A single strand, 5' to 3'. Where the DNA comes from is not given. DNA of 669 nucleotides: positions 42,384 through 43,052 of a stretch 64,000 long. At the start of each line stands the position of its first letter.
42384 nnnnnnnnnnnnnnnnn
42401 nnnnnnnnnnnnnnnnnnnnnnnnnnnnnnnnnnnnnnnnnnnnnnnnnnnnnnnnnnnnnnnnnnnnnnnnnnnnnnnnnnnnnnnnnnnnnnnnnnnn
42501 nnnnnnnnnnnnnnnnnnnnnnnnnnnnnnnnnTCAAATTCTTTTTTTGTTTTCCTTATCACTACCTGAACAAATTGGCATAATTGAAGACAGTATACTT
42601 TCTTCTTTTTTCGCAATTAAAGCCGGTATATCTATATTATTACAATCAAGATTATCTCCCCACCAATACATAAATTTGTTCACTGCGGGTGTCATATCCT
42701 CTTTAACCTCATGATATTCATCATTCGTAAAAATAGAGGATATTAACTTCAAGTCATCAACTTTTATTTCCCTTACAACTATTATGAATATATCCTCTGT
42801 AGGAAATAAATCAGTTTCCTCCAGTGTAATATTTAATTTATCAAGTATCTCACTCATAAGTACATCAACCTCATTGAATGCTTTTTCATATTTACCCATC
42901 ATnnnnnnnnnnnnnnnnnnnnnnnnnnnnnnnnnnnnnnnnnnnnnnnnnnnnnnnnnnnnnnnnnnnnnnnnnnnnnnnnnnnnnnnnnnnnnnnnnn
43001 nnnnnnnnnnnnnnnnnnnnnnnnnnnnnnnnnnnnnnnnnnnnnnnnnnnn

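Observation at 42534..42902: Orphan AT-rich small acidic protein gene in the IS-scarred region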

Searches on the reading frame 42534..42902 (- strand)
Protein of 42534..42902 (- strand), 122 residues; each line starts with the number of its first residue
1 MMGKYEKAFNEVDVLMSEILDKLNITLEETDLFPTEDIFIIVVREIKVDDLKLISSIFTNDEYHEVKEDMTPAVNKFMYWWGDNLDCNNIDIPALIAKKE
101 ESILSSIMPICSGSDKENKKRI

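Call 5: search_protein_families(library=pfam, proteins=[window:42534-42902:-], max_evalue=1)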
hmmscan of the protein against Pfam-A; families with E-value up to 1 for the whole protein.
window:42534-42902:- (122 aa): 1 family
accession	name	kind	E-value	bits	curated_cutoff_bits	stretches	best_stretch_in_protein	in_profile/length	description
PF08326.17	ACC_central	-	0.032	12.9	23.2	1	7-58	600-644/726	Acetyl-CoA carboxylase, central region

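Call 6: search_protein_families(library=ncbifam, proteins=[window:42534-42902:-], max_evalue=1)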
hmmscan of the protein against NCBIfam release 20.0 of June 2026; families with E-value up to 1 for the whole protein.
window:42534-42902:- (122 aa): 0 families

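Call 7: search_protein_families(library=padloc, proteins=[window:42534-42902:-], max_evalue=1)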
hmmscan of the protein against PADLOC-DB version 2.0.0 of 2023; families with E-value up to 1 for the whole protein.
window:42534-42902:- (122 aa): 1 family
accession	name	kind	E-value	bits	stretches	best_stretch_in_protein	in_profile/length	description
PDLC04750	PDC-M63B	-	0.04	11.2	1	31-109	163-236/313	-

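Call 8: find_homologous_proteins(query=window:42537-42902:-, max_evalue=0.01)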
Query seq(122 aa) (122 aa): 31 proteins with E <= 0.01 among 36 candidates.
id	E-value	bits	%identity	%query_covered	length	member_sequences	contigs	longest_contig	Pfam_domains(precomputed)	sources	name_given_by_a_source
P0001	2.1e-72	259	99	99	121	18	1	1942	-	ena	-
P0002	1.4e-67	243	92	100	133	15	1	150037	-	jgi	-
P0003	1.9e-67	243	93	99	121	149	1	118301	-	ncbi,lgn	-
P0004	9.7e-63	227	91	99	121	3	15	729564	-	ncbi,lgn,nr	ncbi:hypothetical protein RE755_000059 [Salmonella enterica]|nr:hypothetical protein [Salmonella ent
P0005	1.5e-62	227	89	99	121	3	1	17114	-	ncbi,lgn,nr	ncbi:TPA: hypothetical protein RFN17_004841 [Klebsiella aerogenes]|nr:hypothetical protein [Klebsiel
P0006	1.0e-61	224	88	99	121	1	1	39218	-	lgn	-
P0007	1.1e-61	224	88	99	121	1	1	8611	-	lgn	-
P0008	1.8e-60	220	88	99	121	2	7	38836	-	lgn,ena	-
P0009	4.0e-57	209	81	100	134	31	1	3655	-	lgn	-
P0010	1.7e-56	207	84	99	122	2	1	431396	-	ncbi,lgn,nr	ncbi:hypothetical protein HDI70_000736 [Salmonella enterica]|nr:hypothetical protein [Salmonella ent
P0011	3.6e-56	206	84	99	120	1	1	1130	-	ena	-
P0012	4.0e-56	206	80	99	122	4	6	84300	-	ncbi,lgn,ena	ncbi:TPA: hypothetical protein ACILGU_002544 [Escherichia coli]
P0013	6.1e-56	205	84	98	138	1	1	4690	-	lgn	-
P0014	1.3e-54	201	81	99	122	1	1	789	-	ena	-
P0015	1.7e-54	201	83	98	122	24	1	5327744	-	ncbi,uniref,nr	ncbi:hypothetical protein [Klebsiella pneumoniae]|uniref:hypothetical protein n=1 Tax=Klebsiella pne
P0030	1.5e-47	178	71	99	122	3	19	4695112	-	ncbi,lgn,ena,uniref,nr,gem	ncbi:hypothetical protein V1581_20510 [Enterobacter bugandensis]|uniref:hypothetical protein n=1 Tax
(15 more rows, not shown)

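Call 10: find_encoding_contigs(protein=P0030, flank=8000, max_places=4)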
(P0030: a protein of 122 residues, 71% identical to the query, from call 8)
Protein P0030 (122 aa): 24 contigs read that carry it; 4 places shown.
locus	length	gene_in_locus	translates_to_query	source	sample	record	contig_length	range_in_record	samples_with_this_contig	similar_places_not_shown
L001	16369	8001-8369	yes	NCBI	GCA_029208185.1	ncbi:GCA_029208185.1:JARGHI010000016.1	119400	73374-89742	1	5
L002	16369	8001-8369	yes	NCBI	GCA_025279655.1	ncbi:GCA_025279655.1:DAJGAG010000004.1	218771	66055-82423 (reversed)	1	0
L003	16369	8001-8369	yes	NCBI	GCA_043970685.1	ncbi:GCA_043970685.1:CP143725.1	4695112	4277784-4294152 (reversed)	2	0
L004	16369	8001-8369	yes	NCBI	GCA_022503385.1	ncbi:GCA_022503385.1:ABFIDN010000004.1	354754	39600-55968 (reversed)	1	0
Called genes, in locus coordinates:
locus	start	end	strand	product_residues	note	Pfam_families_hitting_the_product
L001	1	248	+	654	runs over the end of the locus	PF00589:Phage_integrase (faint)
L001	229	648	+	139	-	-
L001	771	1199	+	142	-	-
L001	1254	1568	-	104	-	-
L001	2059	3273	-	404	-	-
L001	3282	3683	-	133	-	-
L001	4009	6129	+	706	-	PF02463:SMC_N, PF11398:DUF2813 (faint), PF13175:AAA_15, PF13476:AAA_23, PF13304:AAA_21, PF20469:OLD-like_TOPRIM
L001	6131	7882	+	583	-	PF00580:UvrD-helicase, PF13086:AAA_11 (faint), PF13245:AAA_19, PF13361:UvrD_C, PF13538:UvrD_C_2 (faint)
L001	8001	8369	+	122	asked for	-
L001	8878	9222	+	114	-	PF11756:YgbA_NO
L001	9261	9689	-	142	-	PF03459:TOBE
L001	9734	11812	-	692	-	PF01590:GAF, PF13185:GAF_2, PF13492:GAF_3, PF00158:Sigma54_activat, PF14532:Sigma54_activ_2, PF07728:AAA_5, PF25601:AAA_lid_14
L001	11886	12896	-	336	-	PF00586:AIRS, PF02769:AIRS_C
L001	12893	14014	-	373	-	PF01924:HypD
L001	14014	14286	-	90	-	PF01455:HupF_HypC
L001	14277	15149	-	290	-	PF02492:cobW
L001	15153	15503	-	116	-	PF01155:HypA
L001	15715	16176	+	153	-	PF11046:HycA_repressor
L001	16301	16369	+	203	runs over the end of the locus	PF12837:Fer4_6 (faint), PF13237:Fer4_10 (faint), PF13484:Fer4_16 (faint), PF25160:LdpA_Fe-S-bd (faint), PF12838:Fer4_7 (faint), PF13187:Fer4_9 (weak), PF13247:Fer4_11, PF00037:Fer4 (weak)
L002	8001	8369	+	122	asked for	-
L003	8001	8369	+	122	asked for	-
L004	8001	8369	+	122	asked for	-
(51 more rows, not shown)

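Call 11: find_encoding_contigs(protein=P0015, flank=8000, max_places=3)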
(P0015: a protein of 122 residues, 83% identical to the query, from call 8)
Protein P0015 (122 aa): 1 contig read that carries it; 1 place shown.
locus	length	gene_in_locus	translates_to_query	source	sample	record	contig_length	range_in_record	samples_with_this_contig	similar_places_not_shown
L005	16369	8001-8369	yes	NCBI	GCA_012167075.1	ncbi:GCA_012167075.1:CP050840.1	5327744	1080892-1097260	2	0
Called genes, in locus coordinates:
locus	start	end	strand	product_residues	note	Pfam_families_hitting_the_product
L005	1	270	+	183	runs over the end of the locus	PF02566:OsmC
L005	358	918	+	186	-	PF00440:TetR_N, PF16925:TetR_C_13 (weak)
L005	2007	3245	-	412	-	PF00023:Ank (faint), PF13637:Ank_4 (faint), PF13857:Ank_5 (faint), PF12796:Ank_2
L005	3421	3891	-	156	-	-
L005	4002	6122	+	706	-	PF02463:SMC_N, PF11398:DUF2813 (faint), PF13175:AAA_15, PF13476:AAA_23, PF13304:AAA_21, PF20469:OLD-like_TOPRIM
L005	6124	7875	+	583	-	PF00580:UvrD-helicase, PF13086:AAA_11 (faint), PF13245:AAA_19, PF13604:AAA_30 (faint), PF13361:UvrD_C, PF13538:UvrD_C_2 (faint)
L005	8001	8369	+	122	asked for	-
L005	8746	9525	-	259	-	PF02463:SMC_N (faint), PF00005:ABC_tran, PF13304:AAA_21 (weak)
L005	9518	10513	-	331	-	PF01032:FecCD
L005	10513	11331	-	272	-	PF01497:Peripla_BP_2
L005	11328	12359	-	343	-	PF05171:HemS, PF06228:ChuX_HutX, PF05171:HemS, PF06228:ChuX_HutX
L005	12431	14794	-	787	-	PF07715:Plug, PF00593:TonB_dep_Rec_b-barrel, PF14905:OMP_b-brl_3 (weak)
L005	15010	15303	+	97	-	PF10262:Rdx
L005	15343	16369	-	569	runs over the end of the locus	PF02776:TPP_enzyme_N, PF00205:TPP_enzyme_M, PF02775:TPP_enzyme_C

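Call 12: find_encoding_contigs(protein=P0004, flank=8000, max_places=3)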
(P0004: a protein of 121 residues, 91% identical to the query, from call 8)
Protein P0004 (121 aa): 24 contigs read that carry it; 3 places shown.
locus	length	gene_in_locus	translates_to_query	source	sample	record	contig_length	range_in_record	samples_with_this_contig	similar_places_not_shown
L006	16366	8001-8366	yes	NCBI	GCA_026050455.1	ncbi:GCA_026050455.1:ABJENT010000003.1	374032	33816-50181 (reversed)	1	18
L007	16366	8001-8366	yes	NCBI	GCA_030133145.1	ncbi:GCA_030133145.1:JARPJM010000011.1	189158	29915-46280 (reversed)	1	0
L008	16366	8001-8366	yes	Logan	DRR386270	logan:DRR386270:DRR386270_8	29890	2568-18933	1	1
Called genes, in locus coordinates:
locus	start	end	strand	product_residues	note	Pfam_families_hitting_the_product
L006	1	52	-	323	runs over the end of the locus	PF16162:KwaB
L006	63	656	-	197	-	PF28043:KwaA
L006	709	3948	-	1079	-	PF04313:HSDR_N, PF04851:ResIII, PF18766:SWI2_SNF2, PF22679:T1R_D3-like, PF11867:T1RH-like_C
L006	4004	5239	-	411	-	PF01420:Methylase_S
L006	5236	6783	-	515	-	PF12161:HsdM_N, PF02384:N6_Mtase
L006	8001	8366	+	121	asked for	-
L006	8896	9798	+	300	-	PF26915:Phage_P4_cII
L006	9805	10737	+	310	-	-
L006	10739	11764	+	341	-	PF08808:RES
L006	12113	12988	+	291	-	PF26340:DNA-SBD_ScoMcrA, PF13391:HNH_2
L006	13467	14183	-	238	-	PF20772:TACO1_YebC_N, PF01709:Transcrip_reg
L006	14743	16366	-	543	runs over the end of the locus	PF13489:Methyltransf_23, PF05175:MTS, PF13847:Methyltransf_31, PF08241:Methyltransf_11, PF08242:Methyltransf_12, PF13649:Methyltransf_25, PF02353:CMAS, PF13489:Methyltransf_23, +12 more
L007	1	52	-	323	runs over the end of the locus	PF16162:KwaB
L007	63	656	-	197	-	PF28043:KwaA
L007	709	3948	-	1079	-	PF04313:HSDR_N, PF04851:ResIII, PF18766:SWI2_SNF2, PF22679:T1R_D3-like, PF11867:T1RH-like_C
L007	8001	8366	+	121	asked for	-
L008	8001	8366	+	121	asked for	-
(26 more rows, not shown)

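Call 13: search_protein_representatives(protein=window:42537-42902:-)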
Query: 122 residues. Proteins with E-value up to 0.001 (for the whole library): 16; up to 1e-10: 8; up to 1e-30: 1. The best 16 are listed.
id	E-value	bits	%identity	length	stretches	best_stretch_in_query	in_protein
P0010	5.5e-57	207.2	84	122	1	2-122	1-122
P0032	2.9e-27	111.4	49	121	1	5-116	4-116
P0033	1.2e-23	99.7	45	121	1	4-108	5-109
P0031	8.6e-23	96.9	74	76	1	2-72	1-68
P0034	2.1e-18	82.8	42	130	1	2-106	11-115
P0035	1.6e-17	79.9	36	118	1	2-117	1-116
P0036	7.5e-16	74.5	84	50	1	2-51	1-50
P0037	1.7e-15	73.4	38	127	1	1-120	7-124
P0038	7.2e-09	52.0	43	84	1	44-117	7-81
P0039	1.1e-07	48.2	41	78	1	3-63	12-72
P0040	4.6e-07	46.2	42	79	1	2-61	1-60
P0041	5.1e-06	42.8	96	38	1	1-27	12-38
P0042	6.5e-06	42.5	58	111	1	4-43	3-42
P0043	3.9e-05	40.0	43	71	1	2-54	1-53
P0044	5.3e-05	39.6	33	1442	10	67-93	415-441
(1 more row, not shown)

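Call 16: find_encoding_contigs(protein=P0032, flank=8000, max_places=3)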
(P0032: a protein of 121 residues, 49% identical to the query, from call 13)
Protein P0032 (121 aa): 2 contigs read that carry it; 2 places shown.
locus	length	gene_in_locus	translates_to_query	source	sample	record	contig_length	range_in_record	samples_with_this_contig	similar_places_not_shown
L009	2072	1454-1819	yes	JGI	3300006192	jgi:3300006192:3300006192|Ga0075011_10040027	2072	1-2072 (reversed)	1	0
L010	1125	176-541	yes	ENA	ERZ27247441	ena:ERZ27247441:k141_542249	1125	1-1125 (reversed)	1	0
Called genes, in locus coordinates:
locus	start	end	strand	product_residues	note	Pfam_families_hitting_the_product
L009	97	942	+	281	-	-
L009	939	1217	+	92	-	-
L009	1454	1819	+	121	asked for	-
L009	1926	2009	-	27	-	-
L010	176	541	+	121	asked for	-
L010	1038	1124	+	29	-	?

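Call 17: find_encoding_contigs(protein=P0035, flank=8000, max_places=3)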
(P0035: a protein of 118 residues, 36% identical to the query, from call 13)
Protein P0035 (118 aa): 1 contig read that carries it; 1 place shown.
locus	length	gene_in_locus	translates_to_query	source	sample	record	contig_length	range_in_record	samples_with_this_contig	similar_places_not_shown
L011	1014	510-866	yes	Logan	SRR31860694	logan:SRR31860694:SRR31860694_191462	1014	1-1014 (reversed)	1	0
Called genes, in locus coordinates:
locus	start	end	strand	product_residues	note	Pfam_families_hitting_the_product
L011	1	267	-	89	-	?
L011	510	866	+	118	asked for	-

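Call 20: find_related_loci(query=A1, collection=genome_contigs, flank=8000)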
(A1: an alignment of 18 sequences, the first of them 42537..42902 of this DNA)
Query A1 (122 aa) in genome_contigs; peptide patterns used: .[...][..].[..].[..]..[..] (x = any residue, [..] = any of these).
25 stretches matched a pattern; 5 encode a relative of the query (tblastn E <= 1e-3); 5 distinct loci.
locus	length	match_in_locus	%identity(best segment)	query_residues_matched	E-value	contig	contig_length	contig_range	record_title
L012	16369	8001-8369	81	1-122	4e-63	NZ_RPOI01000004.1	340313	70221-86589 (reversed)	Citrobacter youngae strain CCUG 30791 citrobacter_youngae_CCUG30791T_0000004, whole genome shotgun sequence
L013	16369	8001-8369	79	1-122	6e-62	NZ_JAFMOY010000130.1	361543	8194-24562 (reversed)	Rahnella ecdela strain FRB 231 NODE_4_length_361543_cov_38.100673, whole genome shotgun sequence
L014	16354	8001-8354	80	1-121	4e-59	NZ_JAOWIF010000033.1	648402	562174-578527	Citrobacter sp. Cu233 225, whole genome shotgun sequence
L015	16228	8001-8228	65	1-79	1e-28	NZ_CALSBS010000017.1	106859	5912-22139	Pseudocitrobacter vendiensis strain CPO20170097T, whole genome shotgun sequence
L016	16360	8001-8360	39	2-122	4e-22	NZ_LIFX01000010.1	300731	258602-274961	Trabulsiella odontotermitis strain TbOT1.10 contig10, whole genome shotgun sequence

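Call 25: predict_structure(alignment_id=A1)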
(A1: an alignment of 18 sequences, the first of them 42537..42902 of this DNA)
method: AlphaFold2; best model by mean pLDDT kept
length: 122 residues; sequences in the alignment: 18
mean_pLDDT: 85.2   pTM: 0.76
mean pLDDT of the five models: 85.2, 84.4, 84.3, 84.3, 82.1
residues with pLDDT >= 90: 72; 70-90: 29; 50-70: 13; < 50: 8
segments of 3 or more residues with pLDDT < 50: 112-118
pLDDT, mean of each block of 10 residues (from residue 1): 84 97 94 89 94 93 91 95 76 90 77 49 55
secondary structure, 60 per line:
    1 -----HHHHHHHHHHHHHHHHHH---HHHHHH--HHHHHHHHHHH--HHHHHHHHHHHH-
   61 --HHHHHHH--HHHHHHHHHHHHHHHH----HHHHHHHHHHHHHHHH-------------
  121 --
elements in order: H6-23 H27-32 H35-45 H48-59 H63-69 H72-87 H92-107

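Call 27: search_protein_families(library=pfam, proteins=[L016:6466-7740:-, L016:5368-6159:-, L016:3769-4554:+, L016:9976-10401:-, L016:10848-11339:-, L013:5981-7219:-, L013:7319-7843:-, L013:8544-9467:-, L013:4528-5409:-, L013:10575-11480:+], max_evalue=0.001)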
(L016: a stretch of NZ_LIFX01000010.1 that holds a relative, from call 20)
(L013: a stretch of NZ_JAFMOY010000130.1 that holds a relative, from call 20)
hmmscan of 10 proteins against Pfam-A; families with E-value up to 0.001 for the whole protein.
L016:6466-7740:- (424 aa): 1 family
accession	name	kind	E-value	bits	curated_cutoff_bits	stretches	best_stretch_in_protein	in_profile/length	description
PF03432.20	Relaxase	-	3.3e-22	79.6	24.6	1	19-148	1-129/132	MobA/VirD2-like, nuclease domain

L016:5368-6159:- (263 aa): 0 families

L016:3769-4554:+ (261 aa): 0 families

L016:9976-10401:- (141 aa): 1 family
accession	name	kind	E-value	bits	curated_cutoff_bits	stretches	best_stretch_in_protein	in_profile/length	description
PF21983.2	NikA-like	-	0.00028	21.4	27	0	32-95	3-69/72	Mobilization protein NikA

L016:10848-11339:- (163 aa): 1 family
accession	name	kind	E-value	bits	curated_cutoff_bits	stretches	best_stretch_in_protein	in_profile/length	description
PF13276.12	HTH_21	-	8.9e-08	32.7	28.1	1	50-95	4-46/60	HTH-like domain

L013:5981-7219:- (412 aa): 5 families
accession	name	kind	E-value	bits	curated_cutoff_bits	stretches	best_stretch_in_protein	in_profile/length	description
PF12796.13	Ank_2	-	6.3e-22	78.4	27.3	2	107-186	8-90/90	Ankyrin repeats (3 copies)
PF13637.12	Ank_4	-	3.8e-20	72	22.7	0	107-138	8-39/50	Ankyrin repeats (many copies)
PF00023.36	Ank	-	2e-14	53.4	21.1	0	159-186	2-32/33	Ankyrin repeat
PF13857.12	Ank_5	-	6.5e-10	39.6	27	0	145-195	1-55/56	Ankyrin repeats (many copies)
PF13606.12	Ank_3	-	9.1e-08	32.2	22.3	0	159-184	2-30/30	Ankyrin repeat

L013:7319-7843:- (174 aa): 0 families

L013:8544-9467:- (307 aa): 2 families
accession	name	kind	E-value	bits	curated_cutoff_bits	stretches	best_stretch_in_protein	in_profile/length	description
PF18741.7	MTES_1575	-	2.7e-10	40.6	38.2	1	99-181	9-96/96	REase_MTES_1575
PF04480.18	DUF559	-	4e-07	30.3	20.6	1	106-181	35-108/109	Protein of unknown function (DUF559)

L013:4528-5409:- (293 aa): 2 families
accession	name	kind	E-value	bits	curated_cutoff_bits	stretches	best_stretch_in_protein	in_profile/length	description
PF13637.12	Ank_4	-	1.3e-11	44.8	22.7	0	110-137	11-38/50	Ankyrin repeats (many copies)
PF12796.13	Ank_2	-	5.7e-08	33.7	27.3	0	109-166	10-67/90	Ankyrin repeats (3 copies)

L013:10575-11480:+ (301 aa): 3 families
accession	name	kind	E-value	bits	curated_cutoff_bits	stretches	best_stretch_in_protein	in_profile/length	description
PF03466.25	LysR_substrate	-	6.6e-28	98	28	1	88-291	4-206/209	LysR substrate binding domain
PF00126.33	HTH_1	-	1.7e-19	69.9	26.6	1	9-64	3-59/60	Bacterial regulatory helix-turn-helix protein, lysR family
PF01022.26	HTH_5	-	0.00017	21.9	22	1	20-46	16-42/47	Bacterial regulatory protein, arsR family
